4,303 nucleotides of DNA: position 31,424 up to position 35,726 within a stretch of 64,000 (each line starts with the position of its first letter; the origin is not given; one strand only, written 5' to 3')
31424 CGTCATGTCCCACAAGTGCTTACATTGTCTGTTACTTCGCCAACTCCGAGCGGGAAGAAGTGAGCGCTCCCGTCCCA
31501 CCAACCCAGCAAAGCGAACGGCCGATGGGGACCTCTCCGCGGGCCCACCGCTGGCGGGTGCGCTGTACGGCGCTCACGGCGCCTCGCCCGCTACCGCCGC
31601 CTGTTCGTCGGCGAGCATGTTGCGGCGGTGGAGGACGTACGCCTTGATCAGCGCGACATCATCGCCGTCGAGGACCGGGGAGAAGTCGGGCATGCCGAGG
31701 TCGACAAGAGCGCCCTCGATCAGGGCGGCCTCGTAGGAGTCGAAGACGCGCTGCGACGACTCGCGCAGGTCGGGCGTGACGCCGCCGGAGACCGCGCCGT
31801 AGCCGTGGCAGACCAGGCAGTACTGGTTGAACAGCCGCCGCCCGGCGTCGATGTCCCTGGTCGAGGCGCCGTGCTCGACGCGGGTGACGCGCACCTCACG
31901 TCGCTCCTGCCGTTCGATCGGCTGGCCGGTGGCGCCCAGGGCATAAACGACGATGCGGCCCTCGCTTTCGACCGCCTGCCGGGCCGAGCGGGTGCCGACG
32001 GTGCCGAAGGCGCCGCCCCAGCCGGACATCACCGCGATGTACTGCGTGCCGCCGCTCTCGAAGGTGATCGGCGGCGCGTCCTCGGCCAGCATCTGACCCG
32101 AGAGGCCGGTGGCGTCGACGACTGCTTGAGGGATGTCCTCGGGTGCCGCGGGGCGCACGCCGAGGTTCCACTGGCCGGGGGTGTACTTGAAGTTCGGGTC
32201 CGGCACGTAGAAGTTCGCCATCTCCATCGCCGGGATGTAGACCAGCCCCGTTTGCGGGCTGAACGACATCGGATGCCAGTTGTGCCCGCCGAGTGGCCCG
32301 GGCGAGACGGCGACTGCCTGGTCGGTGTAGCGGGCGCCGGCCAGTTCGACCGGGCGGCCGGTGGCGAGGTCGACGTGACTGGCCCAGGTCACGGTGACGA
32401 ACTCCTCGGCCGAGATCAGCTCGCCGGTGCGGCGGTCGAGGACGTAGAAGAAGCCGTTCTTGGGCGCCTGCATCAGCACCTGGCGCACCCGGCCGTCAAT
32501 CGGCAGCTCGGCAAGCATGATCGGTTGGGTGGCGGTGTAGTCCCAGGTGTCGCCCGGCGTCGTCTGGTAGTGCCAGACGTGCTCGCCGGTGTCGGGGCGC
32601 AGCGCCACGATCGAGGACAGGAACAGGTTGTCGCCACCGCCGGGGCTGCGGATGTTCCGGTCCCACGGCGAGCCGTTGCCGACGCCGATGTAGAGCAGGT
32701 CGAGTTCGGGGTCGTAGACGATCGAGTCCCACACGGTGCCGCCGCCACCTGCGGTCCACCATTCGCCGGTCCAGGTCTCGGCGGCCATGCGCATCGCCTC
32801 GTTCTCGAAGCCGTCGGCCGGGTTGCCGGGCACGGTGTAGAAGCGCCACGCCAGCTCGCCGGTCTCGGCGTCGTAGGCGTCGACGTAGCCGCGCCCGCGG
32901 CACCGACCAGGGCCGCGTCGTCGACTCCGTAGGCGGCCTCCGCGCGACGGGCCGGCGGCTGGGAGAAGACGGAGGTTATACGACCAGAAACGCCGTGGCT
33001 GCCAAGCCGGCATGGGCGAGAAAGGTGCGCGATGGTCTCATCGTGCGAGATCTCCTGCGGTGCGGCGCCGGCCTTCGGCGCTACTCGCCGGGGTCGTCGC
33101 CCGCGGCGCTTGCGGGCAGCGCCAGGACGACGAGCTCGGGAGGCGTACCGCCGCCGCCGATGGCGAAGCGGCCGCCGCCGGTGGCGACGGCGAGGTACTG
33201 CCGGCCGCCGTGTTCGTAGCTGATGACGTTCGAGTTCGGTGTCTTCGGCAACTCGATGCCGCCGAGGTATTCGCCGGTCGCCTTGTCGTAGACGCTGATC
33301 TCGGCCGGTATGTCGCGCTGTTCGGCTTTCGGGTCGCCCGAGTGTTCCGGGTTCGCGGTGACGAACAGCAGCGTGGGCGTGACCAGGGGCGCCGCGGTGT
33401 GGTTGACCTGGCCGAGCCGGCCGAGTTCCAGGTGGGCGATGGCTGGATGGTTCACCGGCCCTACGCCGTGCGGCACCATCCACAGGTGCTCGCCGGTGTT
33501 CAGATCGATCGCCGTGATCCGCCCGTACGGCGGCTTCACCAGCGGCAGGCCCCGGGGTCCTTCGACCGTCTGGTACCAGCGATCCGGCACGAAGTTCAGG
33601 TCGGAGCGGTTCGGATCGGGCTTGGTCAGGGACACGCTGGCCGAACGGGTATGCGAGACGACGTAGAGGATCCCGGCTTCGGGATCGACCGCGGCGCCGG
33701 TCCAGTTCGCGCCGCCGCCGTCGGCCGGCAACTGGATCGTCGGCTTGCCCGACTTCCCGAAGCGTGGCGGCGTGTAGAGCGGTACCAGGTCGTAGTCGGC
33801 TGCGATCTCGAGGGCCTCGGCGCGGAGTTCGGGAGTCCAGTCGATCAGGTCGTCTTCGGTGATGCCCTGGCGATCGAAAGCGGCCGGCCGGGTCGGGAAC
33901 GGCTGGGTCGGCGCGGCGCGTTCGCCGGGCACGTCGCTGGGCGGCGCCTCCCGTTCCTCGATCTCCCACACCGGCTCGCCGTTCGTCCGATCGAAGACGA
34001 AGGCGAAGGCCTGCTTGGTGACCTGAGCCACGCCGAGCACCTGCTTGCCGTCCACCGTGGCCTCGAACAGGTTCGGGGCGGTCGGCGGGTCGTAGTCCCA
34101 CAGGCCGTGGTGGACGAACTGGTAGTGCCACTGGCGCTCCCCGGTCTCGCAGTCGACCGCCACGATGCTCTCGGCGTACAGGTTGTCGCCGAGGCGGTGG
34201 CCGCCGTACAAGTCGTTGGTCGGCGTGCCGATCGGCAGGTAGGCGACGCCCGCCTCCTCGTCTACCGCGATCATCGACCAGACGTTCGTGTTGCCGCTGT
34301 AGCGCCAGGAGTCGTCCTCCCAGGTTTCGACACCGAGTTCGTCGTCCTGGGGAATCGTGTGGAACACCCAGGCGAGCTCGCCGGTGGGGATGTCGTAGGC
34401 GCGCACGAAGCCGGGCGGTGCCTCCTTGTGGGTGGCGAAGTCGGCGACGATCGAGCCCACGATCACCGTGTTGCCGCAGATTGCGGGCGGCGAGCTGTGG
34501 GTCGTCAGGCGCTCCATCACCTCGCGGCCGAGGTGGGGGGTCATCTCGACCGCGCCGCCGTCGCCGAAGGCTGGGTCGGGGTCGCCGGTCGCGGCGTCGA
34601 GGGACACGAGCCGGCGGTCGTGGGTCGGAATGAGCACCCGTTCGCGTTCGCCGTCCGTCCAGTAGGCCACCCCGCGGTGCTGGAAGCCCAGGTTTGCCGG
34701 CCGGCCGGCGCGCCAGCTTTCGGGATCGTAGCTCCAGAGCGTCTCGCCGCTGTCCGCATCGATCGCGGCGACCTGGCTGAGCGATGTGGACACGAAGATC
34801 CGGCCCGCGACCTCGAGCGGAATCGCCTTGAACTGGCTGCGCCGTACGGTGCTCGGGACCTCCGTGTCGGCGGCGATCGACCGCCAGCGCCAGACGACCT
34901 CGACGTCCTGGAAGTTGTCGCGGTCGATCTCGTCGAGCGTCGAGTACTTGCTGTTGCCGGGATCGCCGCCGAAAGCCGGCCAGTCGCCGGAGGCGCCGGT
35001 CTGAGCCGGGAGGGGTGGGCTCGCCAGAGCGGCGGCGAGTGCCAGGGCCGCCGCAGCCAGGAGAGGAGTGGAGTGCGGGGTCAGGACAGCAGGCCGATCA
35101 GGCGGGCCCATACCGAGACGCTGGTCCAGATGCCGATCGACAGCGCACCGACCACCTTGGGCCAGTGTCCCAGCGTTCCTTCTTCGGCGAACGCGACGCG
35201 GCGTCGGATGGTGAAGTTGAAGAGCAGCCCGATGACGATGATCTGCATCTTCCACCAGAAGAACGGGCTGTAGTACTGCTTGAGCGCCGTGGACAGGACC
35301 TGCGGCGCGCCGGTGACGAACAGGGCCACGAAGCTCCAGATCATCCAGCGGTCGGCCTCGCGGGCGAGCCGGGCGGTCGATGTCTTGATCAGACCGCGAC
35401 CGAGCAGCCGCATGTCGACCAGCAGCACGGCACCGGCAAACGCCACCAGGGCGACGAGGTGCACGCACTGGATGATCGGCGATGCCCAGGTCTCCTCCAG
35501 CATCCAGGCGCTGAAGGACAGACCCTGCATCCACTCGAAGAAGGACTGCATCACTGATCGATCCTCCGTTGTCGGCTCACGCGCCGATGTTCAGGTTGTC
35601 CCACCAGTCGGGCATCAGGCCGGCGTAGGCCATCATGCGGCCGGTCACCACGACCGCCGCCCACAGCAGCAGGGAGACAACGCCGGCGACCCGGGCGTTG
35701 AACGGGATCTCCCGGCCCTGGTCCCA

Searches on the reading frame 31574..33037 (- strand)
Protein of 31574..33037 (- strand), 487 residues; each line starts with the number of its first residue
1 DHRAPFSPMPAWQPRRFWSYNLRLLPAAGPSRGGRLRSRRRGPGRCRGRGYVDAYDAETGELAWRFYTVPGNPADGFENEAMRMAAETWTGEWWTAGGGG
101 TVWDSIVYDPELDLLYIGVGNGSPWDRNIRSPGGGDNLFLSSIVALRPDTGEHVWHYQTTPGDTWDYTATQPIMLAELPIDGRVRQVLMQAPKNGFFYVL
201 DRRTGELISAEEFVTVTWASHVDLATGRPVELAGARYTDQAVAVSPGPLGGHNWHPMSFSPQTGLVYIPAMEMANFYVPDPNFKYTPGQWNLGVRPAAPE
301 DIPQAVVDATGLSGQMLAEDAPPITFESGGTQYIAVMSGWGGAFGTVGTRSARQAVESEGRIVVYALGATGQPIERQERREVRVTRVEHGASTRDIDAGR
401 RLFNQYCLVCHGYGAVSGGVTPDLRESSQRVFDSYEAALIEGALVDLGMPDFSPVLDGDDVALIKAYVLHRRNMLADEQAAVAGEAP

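Call 38: search_protein_families(library=pfam, proteins=[window:31574-33037:-], max_evalue=0.0001)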
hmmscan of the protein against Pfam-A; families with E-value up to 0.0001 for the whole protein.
window:31574-33037:- (487 aa): 2 families
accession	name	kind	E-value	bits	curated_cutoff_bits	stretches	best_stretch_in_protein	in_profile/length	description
PF01011.28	PQQ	-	2.3e-40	139.3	26.7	1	49-208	189-335/595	Glucose/ethanol/alcohol dehydrogenase, beta-propeller domain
PF13442.11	Cytochrome_CBB3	-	2.1e-08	34.8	27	1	395-468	2-68/68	Cytochrome C oxidase, cbb3-type, subunit III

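Call 41: search_protein_families(library=ncbifam, proteins=[window:31574-33013:-], max_evalue=0.00001)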
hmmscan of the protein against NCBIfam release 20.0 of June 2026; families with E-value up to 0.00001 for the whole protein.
window:31574-33013:- (479 aa): 4 families
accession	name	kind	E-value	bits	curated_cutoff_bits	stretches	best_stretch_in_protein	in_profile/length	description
TIGR03075.1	PQQ_enz_alc_DH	subfamily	4.9e-93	312.5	480.05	1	41-288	180-433/530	PQQ-dependent dehydrogenase, methanol/ethanol family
TIGR04528.1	acido_non_PQQ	subfamily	1.3e-56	192.4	650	1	41-270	162-380/493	acido-empty-quinoprotein group A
TIGR03074.1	PQQ_membr_DH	subfamily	1.2e-25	89.6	832.65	1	42-205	355-506/783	membrane-bound PQQ-dependent dehydrogenase, glucose/quinate/shikimate family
TIGR04494.1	c550_PedF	equivalog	1e-10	41.6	122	1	384-462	47-129/133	cytochrome c-550 PedF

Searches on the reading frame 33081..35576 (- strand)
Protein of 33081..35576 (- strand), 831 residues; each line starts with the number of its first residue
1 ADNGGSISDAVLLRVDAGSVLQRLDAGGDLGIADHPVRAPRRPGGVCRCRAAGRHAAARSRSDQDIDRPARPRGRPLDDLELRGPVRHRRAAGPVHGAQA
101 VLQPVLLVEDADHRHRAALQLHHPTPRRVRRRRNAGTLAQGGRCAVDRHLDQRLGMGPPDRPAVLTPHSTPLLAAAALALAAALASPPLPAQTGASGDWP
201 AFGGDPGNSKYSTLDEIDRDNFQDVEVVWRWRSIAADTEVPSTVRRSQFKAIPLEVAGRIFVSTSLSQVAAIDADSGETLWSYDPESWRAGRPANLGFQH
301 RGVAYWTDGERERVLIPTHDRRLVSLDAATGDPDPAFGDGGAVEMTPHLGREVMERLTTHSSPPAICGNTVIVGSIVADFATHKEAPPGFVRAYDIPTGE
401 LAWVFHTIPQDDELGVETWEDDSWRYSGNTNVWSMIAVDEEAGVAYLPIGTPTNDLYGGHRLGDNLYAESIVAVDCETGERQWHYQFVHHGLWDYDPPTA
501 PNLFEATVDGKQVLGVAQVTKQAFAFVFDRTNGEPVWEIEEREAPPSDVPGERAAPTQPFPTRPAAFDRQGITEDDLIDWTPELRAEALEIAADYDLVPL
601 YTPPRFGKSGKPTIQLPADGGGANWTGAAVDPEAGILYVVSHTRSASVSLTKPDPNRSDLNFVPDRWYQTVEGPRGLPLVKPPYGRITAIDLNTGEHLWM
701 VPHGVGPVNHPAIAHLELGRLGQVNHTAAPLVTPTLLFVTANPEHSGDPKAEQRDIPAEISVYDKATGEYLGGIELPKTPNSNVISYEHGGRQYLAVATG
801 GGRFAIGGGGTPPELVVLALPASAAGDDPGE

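Call 38: search_protein_families(library=pfam, proteins=[window:33081-35576:-], max_evalue=0.0001)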
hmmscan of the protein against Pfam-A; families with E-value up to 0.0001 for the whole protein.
window:33081-35576:- (831 aa): 2 families
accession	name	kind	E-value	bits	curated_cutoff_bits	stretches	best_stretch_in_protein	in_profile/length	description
PF01011.28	PQQ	-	1.9e-176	588.7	26.7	1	199-794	1-594/595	Glucose/ethanol/alcohol dehydrogenase, beta-propeller domain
PF13360.13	PQQ_2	-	2.9e-14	53.7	27.6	1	246-373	62-174/233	Outer membrane protein assembly factor BamB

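Call 41: search_protein_families(library=ncbifam, proteins=[window:33081-35534:-], max_evalue=0.00001)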
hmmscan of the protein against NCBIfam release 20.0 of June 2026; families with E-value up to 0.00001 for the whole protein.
window:33081-35534:- (817 aa): 5 families
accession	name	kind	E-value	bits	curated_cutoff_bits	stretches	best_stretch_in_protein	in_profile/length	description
TIGR03074.1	PQQ_membr_DH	subfamily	1.6e-108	363.6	832.65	1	177-789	149-767/783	membrane-bound PQQ-dependent dehydrogenase, glucose/quinate/shikimate family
TIGR03075.1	PQQ_enz_alc_DH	subfamily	9.8e-62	209.2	480.05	1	174-520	10-337/530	PQQ-dependent dehydrogenase, methanol/ethanol family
TIGR04528.1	acido_non_PQQ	subfamily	1.3e-58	199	650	1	183-522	4-310/493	acido-empty-quinoprotein group A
NF041516.1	PA2928_fam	subfamily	1.6e-07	31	70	0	246-318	62-122/376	PA2928 family protein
TIGR03300.1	assembly_YfgL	equivalog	3.8e-07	29.1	285.2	0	237-318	139-211/377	outer membrane protein assembly factor BamB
